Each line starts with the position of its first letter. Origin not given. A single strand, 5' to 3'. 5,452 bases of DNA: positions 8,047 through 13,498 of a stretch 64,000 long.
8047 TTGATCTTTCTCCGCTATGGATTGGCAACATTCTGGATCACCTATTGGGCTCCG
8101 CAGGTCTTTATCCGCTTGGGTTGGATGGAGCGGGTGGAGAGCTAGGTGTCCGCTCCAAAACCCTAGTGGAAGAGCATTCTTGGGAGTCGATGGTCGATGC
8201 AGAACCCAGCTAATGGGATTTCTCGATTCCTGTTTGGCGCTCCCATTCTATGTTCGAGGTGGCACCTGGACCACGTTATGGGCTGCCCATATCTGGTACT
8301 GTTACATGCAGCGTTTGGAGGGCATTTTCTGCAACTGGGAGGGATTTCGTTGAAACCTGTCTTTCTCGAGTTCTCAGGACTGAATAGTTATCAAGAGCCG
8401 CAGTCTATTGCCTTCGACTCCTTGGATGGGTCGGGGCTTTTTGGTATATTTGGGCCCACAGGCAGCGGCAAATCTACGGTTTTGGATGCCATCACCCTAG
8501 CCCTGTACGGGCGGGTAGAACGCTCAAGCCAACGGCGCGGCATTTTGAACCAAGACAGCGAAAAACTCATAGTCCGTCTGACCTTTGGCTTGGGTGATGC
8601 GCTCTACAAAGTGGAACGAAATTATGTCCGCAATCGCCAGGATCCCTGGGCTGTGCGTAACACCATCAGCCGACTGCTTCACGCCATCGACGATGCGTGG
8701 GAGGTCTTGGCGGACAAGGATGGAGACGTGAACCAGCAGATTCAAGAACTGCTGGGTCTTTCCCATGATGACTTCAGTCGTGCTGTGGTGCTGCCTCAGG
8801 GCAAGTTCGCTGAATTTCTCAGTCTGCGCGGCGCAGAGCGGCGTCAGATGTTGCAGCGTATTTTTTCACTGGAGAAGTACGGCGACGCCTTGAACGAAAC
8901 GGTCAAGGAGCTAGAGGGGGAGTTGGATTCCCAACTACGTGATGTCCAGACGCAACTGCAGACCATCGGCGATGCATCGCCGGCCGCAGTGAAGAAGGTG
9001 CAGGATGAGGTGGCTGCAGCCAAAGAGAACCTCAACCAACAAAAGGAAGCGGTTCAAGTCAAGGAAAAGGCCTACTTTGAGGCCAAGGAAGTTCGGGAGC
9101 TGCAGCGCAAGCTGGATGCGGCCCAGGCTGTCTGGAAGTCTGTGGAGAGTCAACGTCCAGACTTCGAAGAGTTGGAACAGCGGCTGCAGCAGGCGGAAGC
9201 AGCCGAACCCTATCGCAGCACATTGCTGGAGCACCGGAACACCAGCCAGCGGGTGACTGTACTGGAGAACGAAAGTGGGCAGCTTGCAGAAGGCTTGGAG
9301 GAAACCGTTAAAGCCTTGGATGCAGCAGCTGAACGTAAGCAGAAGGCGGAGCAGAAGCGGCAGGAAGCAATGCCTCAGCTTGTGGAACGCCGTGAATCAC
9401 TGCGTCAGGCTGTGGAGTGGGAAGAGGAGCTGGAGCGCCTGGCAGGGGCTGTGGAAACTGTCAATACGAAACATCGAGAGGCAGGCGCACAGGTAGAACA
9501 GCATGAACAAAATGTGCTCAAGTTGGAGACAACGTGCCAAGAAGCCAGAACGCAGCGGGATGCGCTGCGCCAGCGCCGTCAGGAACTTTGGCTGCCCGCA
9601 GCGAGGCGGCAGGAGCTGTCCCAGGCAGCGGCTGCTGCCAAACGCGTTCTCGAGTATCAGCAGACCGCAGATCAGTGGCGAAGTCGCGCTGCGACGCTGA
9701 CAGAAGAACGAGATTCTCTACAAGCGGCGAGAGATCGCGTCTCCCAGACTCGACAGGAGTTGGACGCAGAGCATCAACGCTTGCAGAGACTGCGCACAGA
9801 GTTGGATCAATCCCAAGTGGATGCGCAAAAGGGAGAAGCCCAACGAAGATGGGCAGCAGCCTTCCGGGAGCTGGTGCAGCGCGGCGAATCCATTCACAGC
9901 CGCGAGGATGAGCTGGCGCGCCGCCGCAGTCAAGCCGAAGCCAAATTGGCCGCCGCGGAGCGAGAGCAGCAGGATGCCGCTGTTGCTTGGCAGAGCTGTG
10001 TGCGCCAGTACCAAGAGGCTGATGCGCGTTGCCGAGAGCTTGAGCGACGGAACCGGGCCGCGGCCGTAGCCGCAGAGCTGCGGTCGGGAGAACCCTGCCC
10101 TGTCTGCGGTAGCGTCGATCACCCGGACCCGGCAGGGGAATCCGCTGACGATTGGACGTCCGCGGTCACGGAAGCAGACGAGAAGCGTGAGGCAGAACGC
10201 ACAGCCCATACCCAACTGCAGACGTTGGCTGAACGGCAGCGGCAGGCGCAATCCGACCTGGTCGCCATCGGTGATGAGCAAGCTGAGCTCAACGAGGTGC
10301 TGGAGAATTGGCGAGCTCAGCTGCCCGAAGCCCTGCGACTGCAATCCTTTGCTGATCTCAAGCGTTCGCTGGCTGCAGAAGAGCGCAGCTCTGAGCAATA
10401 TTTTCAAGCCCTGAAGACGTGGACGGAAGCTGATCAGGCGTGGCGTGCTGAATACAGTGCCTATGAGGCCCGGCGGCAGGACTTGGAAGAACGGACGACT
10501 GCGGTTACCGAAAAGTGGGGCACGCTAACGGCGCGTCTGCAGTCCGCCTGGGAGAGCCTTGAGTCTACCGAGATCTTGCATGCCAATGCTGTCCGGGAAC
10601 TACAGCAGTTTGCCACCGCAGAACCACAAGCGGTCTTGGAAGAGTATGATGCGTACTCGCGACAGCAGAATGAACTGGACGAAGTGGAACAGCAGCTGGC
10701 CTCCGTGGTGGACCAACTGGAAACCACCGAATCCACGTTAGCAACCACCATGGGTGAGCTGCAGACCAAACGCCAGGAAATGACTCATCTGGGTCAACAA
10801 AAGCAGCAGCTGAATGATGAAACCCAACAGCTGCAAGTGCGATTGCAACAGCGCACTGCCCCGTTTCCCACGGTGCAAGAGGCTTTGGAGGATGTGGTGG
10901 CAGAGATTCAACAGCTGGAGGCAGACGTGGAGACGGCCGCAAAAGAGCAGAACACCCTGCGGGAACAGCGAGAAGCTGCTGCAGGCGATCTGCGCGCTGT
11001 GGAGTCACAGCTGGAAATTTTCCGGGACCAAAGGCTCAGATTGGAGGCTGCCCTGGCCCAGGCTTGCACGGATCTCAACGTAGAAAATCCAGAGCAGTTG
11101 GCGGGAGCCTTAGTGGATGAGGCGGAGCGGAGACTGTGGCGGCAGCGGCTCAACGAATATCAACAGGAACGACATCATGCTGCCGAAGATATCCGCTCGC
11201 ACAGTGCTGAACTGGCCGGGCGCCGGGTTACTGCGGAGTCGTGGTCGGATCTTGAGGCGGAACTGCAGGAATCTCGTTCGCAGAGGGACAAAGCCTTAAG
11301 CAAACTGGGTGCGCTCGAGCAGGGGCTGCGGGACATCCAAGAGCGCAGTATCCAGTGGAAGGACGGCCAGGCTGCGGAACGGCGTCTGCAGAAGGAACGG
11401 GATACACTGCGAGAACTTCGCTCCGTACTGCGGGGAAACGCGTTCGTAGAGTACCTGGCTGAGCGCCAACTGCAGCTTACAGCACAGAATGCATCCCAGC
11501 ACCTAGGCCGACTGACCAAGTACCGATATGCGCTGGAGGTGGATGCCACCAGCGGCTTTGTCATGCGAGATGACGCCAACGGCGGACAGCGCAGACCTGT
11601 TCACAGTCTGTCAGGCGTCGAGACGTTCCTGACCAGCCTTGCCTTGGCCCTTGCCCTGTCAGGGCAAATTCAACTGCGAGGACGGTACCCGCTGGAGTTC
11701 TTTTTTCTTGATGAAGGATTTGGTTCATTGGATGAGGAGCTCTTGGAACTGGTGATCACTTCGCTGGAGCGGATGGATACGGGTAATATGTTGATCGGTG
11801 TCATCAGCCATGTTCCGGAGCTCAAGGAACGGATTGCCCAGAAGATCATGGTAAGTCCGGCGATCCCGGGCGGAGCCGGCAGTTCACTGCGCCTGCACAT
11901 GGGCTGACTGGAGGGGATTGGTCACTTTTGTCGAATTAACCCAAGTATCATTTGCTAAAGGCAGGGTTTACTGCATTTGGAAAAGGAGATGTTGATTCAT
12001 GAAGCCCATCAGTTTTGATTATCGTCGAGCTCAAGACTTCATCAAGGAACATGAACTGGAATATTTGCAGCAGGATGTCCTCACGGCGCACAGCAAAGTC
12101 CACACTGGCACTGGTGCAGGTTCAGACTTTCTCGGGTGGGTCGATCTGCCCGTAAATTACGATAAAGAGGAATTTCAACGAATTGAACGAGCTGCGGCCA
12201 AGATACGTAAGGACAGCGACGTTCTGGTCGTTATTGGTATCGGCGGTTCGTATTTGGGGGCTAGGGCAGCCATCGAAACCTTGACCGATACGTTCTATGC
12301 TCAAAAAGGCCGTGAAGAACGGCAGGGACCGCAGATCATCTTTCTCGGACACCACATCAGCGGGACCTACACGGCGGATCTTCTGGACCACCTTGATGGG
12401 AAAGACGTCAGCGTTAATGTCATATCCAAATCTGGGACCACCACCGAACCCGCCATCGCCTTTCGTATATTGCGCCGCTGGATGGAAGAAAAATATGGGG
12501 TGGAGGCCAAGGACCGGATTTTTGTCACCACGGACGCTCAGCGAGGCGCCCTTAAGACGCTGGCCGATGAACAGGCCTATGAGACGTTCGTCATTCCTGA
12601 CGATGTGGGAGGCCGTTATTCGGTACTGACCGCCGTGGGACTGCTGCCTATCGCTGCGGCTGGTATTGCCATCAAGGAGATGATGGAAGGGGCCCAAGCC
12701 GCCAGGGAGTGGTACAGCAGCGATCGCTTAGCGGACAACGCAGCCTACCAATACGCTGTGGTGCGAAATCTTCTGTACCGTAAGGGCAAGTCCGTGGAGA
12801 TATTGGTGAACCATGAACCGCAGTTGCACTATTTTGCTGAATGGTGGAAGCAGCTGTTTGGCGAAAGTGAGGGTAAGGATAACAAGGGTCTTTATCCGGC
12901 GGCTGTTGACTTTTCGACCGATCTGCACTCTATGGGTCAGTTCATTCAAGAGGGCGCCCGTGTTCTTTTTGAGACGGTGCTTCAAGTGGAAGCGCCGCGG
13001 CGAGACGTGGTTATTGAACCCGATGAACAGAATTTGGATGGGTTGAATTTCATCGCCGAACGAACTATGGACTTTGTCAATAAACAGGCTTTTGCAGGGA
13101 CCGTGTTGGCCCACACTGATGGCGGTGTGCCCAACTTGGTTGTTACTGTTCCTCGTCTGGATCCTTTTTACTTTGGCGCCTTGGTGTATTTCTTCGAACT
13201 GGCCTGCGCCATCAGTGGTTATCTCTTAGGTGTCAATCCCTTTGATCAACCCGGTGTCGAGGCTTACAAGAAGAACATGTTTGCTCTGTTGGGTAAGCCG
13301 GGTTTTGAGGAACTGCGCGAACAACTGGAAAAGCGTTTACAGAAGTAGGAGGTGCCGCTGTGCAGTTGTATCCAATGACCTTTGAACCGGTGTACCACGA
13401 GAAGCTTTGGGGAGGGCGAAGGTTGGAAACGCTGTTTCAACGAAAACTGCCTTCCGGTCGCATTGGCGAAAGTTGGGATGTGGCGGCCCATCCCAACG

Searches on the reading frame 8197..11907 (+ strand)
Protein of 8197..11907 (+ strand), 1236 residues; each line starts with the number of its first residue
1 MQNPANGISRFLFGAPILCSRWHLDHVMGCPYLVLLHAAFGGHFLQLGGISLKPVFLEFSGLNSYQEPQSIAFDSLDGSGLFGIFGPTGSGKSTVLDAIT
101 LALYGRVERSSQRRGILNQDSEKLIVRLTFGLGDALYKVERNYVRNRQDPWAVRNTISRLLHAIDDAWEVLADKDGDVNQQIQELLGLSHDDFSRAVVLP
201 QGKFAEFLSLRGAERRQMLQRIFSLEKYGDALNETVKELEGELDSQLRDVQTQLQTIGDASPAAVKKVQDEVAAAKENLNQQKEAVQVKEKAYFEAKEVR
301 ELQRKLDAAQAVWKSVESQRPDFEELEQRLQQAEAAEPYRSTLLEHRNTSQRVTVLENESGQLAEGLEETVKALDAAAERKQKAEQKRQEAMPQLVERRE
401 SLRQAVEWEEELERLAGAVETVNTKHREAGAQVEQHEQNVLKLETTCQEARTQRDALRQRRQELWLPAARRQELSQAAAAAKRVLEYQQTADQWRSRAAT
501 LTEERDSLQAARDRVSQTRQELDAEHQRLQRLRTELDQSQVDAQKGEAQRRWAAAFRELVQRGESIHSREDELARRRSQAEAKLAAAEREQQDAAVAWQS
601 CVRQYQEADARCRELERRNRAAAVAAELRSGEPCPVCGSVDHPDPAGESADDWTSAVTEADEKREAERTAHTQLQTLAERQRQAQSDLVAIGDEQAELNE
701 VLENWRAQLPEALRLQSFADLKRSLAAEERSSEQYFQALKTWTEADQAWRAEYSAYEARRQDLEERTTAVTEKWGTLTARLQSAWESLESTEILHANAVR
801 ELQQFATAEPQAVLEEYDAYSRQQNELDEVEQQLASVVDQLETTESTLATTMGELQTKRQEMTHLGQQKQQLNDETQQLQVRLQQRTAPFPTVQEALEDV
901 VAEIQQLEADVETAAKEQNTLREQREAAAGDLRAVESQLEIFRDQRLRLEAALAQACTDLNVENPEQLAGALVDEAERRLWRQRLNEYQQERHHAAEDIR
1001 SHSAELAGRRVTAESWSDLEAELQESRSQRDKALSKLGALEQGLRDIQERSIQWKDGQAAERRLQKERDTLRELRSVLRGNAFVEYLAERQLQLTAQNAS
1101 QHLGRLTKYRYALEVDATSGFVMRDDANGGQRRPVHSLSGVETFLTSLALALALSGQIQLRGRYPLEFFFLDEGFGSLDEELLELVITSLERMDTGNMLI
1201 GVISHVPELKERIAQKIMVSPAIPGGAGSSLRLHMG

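Call 75: search_protein_families(library=pfam, max_evalue=0.000001, proteins=[window:8197-11907:+])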
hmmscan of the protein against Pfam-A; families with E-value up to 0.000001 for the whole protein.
window:8197-11907:+ (1236 aa): 3 families
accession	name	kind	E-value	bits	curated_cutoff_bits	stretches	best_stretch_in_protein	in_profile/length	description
PF13476.12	AAA_23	-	2.3e-19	71.3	27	1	58-282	3-196/201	AAA domain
PF02463.25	SMC_N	-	1.8e-09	37.8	40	1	58-1215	6-207/220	RecF/RecN/SMC N terminal domain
PF13558.12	SbcC_Walker_B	-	1.8e-07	31.7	27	1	1107-1190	4-88/90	SbcC/RAD50-like, Walker B motif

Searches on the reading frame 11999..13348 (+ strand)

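Call 75: search_protein_families(library=pfam, max_evalue=0.000001, proteins=[window:11999-13348:+])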
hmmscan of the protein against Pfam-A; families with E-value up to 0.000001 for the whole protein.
window:11999-13348:+ (449 aa): 1 family
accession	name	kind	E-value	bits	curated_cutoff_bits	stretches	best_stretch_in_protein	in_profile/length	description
PF00342.24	PGI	-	5.3e-26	91.7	22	1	74-424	97-459/486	Phosphoglucose isomerase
